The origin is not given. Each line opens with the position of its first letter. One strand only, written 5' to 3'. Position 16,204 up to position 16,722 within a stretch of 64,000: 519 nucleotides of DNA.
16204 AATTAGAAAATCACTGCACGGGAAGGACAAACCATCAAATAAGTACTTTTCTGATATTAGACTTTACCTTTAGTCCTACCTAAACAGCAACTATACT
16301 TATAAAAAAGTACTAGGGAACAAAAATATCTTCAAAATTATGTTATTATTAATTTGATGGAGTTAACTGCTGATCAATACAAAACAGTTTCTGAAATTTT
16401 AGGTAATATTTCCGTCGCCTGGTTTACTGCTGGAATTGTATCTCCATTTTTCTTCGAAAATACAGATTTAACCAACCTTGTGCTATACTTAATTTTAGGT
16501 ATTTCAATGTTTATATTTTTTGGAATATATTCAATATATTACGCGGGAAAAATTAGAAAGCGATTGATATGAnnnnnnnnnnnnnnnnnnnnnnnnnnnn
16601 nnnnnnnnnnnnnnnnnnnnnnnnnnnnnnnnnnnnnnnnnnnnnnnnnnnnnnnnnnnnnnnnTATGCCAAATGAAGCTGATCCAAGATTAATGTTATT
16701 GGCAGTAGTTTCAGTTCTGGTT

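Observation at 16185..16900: Direct repeats of about 35 bp bracket three tandem tiny single-TM peptide ORFs, with a long inverted repeat between: possible type-I-toxin-like or mobile mini-island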

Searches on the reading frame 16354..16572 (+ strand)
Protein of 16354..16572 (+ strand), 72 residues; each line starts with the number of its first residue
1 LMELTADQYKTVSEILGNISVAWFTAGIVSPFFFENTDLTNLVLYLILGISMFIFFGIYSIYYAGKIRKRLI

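Call 9: search_protein_families(library=pfam, proteins=[window:16354-16572:+], max_evalue=0.01)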
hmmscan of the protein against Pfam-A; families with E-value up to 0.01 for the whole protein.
window:16354-16572:+ (72 aa): 0 families

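Call 10: find_encoding_contigs(protein=window:16354-16572:+, flank=10000, max_places=10)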
Protein window:16354-16572:+ (72 aa): no gene with exactly this product is on record in the collection.

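Call 14: find_encoding_contigs(protein=window:16357-16572:+, flank=10000, max_places=10)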
Protein window:16357-16572:+ (71 aa): 24 contigs read that carry it; 2 places shown.
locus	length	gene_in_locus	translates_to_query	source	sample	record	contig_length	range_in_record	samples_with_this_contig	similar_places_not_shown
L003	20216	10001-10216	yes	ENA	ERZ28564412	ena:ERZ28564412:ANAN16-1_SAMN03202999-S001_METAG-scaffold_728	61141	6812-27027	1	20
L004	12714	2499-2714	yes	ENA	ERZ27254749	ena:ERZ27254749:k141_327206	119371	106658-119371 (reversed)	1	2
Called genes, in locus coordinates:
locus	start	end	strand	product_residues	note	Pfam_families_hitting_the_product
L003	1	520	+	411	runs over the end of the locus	-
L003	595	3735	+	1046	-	-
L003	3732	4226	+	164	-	PF04203:Sortase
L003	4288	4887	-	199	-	-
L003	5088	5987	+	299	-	PF00188:CAP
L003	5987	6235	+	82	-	-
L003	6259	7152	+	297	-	PF00483:NTP_transferase, PF12804:NTP_transf_3 (weak)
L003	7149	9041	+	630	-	PF01073:3Beta_HSD, PF01370:Epimerase, PF02719:Polysacc_synt_2, PF04321:RmlD_sub_bind, PF05368:NmrA (weak), PF07993:NAD_binding_4, PF13460:NAD_binding_10 (weak), PF16363:GDP_Man_Dehyd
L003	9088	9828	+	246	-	-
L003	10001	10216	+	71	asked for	-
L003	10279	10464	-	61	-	-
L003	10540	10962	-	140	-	PF01934:HepT-like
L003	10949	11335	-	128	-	PF18765:Polbeta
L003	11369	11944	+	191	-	PF12686:DUF3800 (weak)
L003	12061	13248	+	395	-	PF07690:MFS_1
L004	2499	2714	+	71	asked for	-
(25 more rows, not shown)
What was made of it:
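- Checked: The likely ORF1 start is ATG 16357 (71 aa), which is the form on record in public assemblies (call 14).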

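Call 15: find_homologous_proteins(query=window:16357-16572:+, max_evalue=0.01)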
Query window:16357-16572:+ (71 aa): 5 proteins with E <= 0.01 among 6 candidates.
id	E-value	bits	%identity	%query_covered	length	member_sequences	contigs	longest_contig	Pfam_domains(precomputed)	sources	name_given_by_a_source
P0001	2.2e-38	146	100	100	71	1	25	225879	-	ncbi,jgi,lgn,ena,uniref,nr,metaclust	ncbi:MAG: hypothetical protein UR39_C0001G0053 [Candidatus Woesebacteria bacterium GW2011_GWA1_33_30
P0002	2.2e-23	99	72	96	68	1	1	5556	-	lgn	-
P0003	3.4e-21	92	65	97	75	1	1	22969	-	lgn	-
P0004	4.4e-21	92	66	96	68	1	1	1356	-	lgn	-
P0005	6.3e-20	88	66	92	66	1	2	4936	-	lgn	-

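Call 16: find_encoding_contigs(protein=P0003, flank=10000)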
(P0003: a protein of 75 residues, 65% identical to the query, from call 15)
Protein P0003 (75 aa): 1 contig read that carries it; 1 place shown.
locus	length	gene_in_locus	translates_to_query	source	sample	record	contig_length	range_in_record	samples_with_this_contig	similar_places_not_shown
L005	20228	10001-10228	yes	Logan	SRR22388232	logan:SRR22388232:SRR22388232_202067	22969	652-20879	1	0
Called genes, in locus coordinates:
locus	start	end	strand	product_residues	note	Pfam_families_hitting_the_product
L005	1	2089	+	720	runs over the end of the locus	-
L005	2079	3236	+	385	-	-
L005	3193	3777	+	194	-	PF04203:Sortase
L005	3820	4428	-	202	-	-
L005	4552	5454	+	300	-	PF00188:CAP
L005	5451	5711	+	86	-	-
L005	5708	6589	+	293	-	PF00483:NTP_transferase, PF12804:NTP_transf_3 (weak)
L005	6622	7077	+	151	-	PF04308:RNaseH_like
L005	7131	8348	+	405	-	PF13173:AAA_14, PF13635:DUF4143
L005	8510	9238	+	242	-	-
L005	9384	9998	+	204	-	PF02698:DUF218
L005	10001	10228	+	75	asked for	-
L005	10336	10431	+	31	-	-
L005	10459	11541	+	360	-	PF00483:NTP_transferase, PF12804:NTP_transf_3 (weak), PF25084:LbH_EIF2B (weak), PF25087:GMPPB_C (weak)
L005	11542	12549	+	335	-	PF01073:3Beta_HSD, PF01370:Epimerase, PF02719:Polysacc_synt_2, PF04321:RmlD_sub_bind, PF07993:NAD_binding_4, PF13460:NAD_binding_10, PF16363:GDP_Man_Dehyd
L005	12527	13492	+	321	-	PF01370:Epimerase, PF02719:Polysacc_synt_2 (weak), PF04321:RmlD_sub_bind, PF16363:GDP_Man_Dehyd (weak), PF07993:NAD_binding_4 (weak)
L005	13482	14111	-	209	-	PF01746:tRNA_m1G_MT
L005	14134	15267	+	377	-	PF00535:Glycos_transf_2, PF04138:GtrA_DPMS_TM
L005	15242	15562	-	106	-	PF01796:OB_ChsH2_C (faint)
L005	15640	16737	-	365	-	-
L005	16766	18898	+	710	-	PF00535:Glycos_transf_2, PF13641:Glyco_tranf_2_3 (weak), PF13231:PMT_2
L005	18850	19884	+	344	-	PF01368:DHH, PF02272:DHHA1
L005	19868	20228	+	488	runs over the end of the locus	PF13231:PMT_2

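Call 17: find_encoding_contigs(protein=P0002, flank=10000)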
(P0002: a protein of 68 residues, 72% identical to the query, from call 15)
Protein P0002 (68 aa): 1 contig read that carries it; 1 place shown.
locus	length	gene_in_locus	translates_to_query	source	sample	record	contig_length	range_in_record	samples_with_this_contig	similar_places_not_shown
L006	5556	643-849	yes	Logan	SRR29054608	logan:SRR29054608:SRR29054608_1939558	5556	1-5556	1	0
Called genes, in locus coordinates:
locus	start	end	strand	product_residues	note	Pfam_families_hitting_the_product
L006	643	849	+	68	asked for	-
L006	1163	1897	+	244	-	PF00483:NTP_transferase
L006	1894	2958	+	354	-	PF04321:RmlD_sub_bind, PF01073:3Beta_HSD, PF01370:Epimerase, PF02719:Polysacc_synt_2, PF16363:GDP_Man_Dehyd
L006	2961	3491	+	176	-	PF00908:dTDP_sugar_isom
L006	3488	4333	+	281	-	PF01370:Epimerase, PF04321:RmlD_sub_bind, PF16363:GDP_Man_Dehyd (faint)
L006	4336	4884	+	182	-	-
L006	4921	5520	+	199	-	-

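Call 18: find_encoding_contigs(protein=P0005, flank=10000)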
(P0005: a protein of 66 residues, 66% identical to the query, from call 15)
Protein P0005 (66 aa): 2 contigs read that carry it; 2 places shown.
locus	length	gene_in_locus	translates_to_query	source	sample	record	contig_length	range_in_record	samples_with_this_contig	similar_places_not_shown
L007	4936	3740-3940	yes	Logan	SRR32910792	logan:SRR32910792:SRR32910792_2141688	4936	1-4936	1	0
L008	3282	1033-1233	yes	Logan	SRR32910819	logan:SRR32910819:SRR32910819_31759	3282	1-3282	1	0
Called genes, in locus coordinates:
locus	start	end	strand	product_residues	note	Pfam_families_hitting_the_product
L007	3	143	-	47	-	?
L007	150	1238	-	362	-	-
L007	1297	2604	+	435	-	PF18073:Zn_ribbon_LapB, PF13481:AAA_25, PF23442:DUF7125, PF03796:DnaB_C (faint), PF06745:ATPase, PF13191:AAA_16 (faint), PF13401:AAA_22 (weak), PF13541:ChlI (weak)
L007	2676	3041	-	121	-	PF05635:23S_rRNA_IVP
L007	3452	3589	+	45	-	-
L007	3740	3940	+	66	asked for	-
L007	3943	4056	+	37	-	-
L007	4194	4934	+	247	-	?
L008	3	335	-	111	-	?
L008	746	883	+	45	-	-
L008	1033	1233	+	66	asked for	-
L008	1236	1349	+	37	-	-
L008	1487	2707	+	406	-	-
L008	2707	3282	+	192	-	?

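Call 19: find_encoding_contigs(protein=P0004, flank=10000)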
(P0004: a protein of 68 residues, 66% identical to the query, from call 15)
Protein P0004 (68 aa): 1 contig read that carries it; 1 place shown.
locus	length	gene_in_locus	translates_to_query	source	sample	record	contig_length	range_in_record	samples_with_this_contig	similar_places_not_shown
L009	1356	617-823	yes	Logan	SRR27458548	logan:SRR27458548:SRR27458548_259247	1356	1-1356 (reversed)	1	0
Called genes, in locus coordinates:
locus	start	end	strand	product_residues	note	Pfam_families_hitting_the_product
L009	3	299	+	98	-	?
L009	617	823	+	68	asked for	-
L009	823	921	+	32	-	-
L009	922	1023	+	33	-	-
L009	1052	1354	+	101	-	?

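Call 38: search_protein_representatives(alignment_id=A1)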
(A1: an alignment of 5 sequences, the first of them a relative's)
Query: 5 sequences, 68 profile positions. Proteins with E-value up to 0.001 (for the whole library): 117; up to 1e-10: 18; up to 1e-30: 1. The best 117 are listed.
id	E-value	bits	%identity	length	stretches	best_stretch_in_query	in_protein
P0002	1.6e-36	140.1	-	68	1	1-68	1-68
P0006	1.3e-15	73.1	-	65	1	1-61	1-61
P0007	1.9e-14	69.4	-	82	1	2-63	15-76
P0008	4.4e-14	68.2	-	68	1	1-68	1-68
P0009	2.3e-13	65.9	-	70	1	1-59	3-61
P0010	3.6e-13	65.3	-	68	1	2-65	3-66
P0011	5.0e-13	64.8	-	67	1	4-63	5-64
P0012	5.7e-13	64.7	-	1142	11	21-43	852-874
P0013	5.8e-13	64.6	-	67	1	2-63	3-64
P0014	8.2e-13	64.2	-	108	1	2-60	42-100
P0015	8.4e-13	64.1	-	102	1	3-60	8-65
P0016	1.1e-12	63.8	-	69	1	3-67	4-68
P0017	1.7e-12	63.1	-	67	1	1-63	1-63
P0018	7.8e-12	61.0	-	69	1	1-62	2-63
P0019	8.4e-12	60.9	-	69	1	1-65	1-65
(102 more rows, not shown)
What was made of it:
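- A profile search of 1.8 billion representatives gives 117 hits, nearly all 63-75 aa (call 38).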

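Call 40: search_protein_families(library=pfam, alignment_id=A2, max_evalue=0.1)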
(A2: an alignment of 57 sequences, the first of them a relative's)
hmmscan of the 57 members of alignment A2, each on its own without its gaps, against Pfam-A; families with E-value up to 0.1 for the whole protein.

A. member 1, P0001 (71 aa): 1 family
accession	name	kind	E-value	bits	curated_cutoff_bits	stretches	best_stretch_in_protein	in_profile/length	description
PF14018.11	DUF4234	-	0.06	13.9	25.3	0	39-70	40-68/70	Domain of unknown function (DUF4234)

B. families by the number of members that match (of 57 scanned): 25 families
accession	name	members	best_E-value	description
PF14342.11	DUF4396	3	0.0055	Domain of unknown function (DUF4396)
PF20482.3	DUF6722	2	0.001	Family of unknown function (DUF6722)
PF05493.18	ATP_synt_H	2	0.07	ATP synthase subunit H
PF00108.29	Thiolase_N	1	1.9e-08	Thiolase, N-terminal domain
PF09512.15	ThiW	1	0.0092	Thiamine-precursor transporter protein (ThiW)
PF02444.21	HEV_ORF1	1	0.012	Hepatitis E virus ORF-2 (Putative capsid protein)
PF10067.14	DUF2306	1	0.015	Predicted membrane protein (DUF2306)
PF18160.6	SLATT_5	1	0.017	SMODS and SLOG-associating 2TM effector domain family 5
PF11204.13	DUF2985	1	0.02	Protein of unknown function (DUF2985)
PF05398.16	PufQ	1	0.023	PufQ cytochrome subunit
PF11674.13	DUF3270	1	0.024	Protein of unknown function (DUF3270)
PF19885.4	DUF6358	1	0.027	Family of unknown function (DUF6358)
PF00474.23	SSF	1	0.038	Sodium:solute symporter family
PF10997.13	Amj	1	0.04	Alternate to MurJ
PF20955.3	Caud_bapl16_4th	1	0.046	Phage tail base-plate attachment protein C-terminal barrel domain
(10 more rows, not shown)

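Call 41: search_solved_structures(query=A2, max_evalue=1)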
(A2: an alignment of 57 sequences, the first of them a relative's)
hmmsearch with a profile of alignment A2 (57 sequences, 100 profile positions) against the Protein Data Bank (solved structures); distinct sequences matched with E-value up to 1: 0.

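Call 43: find_related_loci(query=A2, collection=viral_contigs, flank=4000)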
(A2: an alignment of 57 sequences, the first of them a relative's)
Query A2 (71 aa) in viral_contigs; peptide patterns used: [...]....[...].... (x = any residue, [..] = any of these).
3 stretches matched a pattern, but none encodes a relative of the query by tblastn (E <= 1e-3).
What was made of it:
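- Tried and rejected: The viral contig scan with the ORF1 profile found no relative (call 43).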

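Call 45: find_related_loci(query=A3, collection=metagenome_contigs, flank=4000)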
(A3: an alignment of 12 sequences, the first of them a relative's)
Query A3 (71 aa) in metagenome_contigs; peptide patterns used: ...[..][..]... (x = any residue, [..] = any of these).
147 stretches matched a pattern; 43 encode a relative of the query (tblastn E <= 1e-3); 43 distinct loci.
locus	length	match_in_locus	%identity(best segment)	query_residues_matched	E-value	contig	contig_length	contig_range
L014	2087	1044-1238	46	1-65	3e-16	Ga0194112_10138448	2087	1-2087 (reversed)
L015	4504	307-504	39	2-67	4e-15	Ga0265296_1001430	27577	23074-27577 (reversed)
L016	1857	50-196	51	1-49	3e-14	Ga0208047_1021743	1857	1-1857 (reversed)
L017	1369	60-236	46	1-59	4e-14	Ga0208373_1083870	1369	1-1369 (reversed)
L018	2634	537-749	44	1-71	4e-14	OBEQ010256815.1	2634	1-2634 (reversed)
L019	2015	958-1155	48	1-67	7e-14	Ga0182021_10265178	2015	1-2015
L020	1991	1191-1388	38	2-67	5e-12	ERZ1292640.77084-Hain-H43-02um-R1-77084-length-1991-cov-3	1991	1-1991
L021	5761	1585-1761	42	2-60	7e-12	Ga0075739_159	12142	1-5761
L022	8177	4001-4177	42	2-60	7e-12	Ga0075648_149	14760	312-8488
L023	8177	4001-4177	42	2-60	7e-12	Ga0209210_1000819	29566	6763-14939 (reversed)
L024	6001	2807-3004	35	2-67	3e-11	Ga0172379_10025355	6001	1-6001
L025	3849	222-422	33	2-68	1e-10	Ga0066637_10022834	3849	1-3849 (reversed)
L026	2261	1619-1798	42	2-60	1e-10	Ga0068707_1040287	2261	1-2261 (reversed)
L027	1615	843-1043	36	2-68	2e-10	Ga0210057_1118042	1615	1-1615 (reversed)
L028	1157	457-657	36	2-68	1e-10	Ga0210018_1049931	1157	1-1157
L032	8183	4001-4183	34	7-67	5e-10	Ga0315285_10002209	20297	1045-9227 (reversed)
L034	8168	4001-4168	41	2-53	2e-9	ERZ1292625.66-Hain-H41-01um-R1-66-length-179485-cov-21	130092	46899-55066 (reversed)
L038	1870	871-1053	30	7-67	6e-9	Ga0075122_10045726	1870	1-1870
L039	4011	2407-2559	41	2-48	1e-8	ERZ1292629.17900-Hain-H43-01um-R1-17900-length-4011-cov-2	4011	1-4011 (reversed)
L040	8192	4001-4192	31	7-70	1e-8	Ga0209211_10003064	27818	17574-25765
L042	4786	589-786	30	2-67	2e-8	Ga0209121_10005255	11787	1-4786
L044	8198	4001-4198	32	2-67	3e-8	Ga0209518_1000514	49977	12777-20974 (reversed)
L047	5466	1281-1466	31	2-63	4e-8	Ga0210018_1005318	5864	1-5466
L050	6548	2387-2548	39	7-60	5e-8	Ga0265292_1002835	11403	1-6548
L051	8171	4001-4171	37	2-57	1e-7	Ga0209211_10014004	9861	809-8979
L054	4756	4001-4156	40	6-55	3e-7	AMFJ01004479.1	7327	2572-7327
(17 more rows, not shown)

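Call 51: search_protein_families(library=pfam, proteins=[L044:1-8196:-, L042:3-3737:-, L024:2551-6000:-, L025:2-1657:-], max_evalue=0.001)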
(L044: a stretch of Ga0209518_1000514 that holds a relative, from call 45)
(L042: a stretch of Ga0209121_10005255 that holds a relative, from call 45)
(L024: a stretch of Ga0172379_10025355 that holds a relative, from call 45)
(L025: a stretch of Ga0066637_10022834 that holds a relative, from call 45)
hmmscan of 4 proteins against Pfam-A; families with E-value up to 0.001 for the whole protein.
L044:1-8196:- (2732 aa): 2 families
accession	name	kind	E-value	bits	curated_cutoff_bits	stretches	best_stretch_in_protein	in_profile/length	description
PF14890.11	Intein_splicing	-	1e-17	64.8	35.8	1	1200-1485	2-155/155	Intein splicing domain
PF01079.26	Hint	-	0.00017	21.7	29.7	1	1189-1274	10-97/213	Hint module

L042:3-3737:- (1245 aa): 3 families
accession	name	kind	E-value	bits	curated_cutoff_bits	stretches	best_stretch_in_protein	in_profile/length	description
PF14890.11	Intein_splicing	-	9.7e-34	116.9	35.8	3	423-668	6-155/155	Intein splicing domain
PF01079.26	Hint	-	1.5e-08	35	29.7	1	417-535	17-132/213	Hint module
PF07591.16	PT-HINT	-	3.1e-08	34.4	27.7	0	427-523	8-105/137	Pretoxin HINT domain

L024:2551-6000:- (1149 aa): 0 families

L025:2-1657:- (552 aa): 1 family
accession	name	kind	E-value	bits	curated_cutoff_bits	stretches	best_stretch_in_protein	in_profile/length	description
PF14890.11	Intein_splicing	-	1.2e-16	61.3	35.8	1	281-552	8-152/155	Intein splicing domain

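Call 56: search_protein_families(library=pfam, alignment_id=A4, max_evalue=0.00001)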
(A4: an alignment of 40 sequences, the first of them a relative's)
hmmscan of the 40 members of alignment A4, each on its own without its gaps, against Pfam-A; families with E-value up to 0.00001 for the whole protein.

A. member 1, L022:3040-3906:+ (288 aa): 6 families
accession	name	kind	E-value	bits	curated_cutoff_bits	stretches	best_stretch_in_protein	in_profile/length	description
PF13489.12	Methyltransf_23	-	2.8e-24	86.1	27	1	68-226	8-161/164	Methyltransferase domain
PF08241.18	Methyltransf_11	-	7.2e-15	55.9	21.2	1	89-181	1-95/95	Methyltransferase domain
PF13847.12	Methyltransf_31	-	1.6e-12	47.8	27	1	87-187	6-116/145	Methyltransferase domain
PF08242.18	Methyltransf_12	-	2.9e-12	47.6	30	1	89-178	1-97/98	Methyltransferase domain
PF13649.12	Methyltransf_25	-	2.4e-10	41.4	27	1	89-177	2-97/97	Methyltransferase domain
PF07021.18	MetW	-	8.2e-08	32.5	21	1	88-186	17-112/193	Methionine biosynthesis protein MetW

B. families by the number of members that match (of 40 scanned): 68 families (the first 25 are shown)
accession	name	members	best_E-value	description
PF07992.20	Pyr_redox_2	2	1.3e-42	Pyridine nucleotide-disulphide oxidoreductase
PF13635.12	DUF4143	2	5e-34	Domain of unknown function (DUF4143)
PF13489.12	Methyltransf_23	2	1.3e-27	Methyltransferase domain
PF08241.18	Methyltransf_11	2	7.2e-15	Methyltransferase domain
PF13847.12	Methyltransf_31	2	1.6e-12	Methyltransferase domain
PF08242.18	Methyltransf_12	2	2.9e-12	Methyltransferase domain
PF13649.12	Methyltransf_25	2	2.4e-10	Methyltransferase domain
PF02934.20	GatB_N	1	1.1e-106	GatB/GatE catalytic domain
PF02786.22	CPSase_L_D2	1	2.1e-100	Carbamoyl-phosphate synthase L chain, ATP binding domain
PF01653.23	DNA_ligase_aden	1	2.8e-96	NAD-dependent DNA ligase adenylation domain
PF25596.1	CPSase_L_D1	1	4.5e-88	Carbamoyl phosphate synthase preATP-grasp domain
PF00464.25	SHMT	1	1.1e-79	Serine hydroxymethyltransferase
PF00155.27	Aminotran_1_2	1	1.1e-73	Aminotransferase class I and II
PF08275.17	DNAG_N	1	4e-41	DNA primase catalytic core, N-terminal domain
PF13173.12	AAA_14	1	2.6e-36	AAA domain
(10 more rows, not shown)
